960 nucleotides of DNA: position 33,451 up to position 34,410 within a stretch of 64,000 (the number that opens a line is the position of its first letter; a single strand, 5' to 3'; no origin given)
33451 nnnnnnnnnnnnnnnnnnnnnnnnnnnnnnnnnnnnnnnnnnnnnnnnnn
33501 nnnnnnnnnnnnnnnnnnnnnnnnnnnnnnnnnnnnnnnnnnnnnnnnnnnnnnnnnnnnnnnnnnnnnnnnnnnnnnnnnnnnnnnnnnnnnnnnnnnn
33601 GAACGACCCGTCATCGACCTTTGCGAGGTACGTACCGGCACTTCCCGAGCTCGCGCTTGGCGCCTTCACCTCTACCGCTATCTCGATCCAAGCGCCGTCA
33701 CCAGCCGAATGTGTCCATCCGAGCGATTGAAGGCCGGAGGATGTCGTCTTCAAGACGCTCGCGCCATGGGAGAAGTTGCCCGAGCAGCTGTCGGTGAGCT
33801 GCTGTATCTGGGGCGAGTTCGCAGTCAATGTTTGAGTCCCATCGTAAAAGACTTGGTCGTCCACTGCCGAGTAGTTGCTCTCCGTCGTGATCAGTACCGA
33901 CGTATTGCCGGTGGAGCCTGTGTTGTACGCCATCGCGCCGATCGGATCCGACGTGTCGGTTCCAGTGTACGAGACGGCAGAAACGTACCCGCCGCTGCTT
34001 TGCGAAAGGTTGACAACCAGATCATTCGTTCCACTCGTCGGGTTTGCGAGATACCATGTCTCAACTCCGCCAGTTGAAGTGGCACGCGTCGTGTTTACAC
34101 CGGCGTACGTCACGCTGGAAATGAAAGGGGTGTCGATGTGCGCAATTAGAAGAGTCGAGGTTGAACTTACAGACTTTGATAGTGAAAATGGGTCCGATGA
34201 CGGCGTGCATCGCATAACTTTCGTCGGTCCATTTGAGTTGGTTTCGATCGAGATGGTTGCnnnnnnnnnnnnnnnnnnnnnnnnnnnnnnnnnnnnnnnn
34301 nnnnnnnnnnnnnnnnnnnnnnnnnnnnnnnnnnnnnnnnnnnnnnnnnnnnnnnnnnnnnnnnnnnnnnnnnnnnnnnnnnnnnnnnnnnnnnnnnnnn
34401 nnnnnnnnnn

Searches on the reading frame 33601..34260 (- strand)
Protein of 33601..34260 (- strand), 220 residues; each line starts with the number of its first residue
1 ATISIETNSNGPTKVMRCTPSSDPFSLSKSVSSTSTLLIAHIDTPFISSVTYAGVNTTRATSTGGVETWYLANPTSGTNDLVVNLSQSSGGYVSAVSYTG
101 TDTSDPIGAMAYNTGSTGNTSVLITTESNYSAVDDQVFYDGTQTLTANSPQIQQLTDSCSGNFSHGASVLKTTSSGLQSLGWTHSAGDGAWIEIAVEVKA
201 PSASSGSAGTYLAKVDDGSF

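Call 43: search_protein_families(library=pfam, proteins=[window:33601-34260:-], max_evalue=0.1)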
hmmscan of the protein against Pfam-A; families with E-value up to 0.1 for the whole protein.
window:33601-34260:- (220 aa): 1 family
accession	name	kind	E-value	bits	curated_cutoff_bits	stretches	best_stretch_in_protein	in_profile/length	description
PF21114.3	DDR1-2_DS-like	-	0.014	15.6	27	1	133-197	21-84/177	Discoidin domain-containing receptor 1/2, DS-like domain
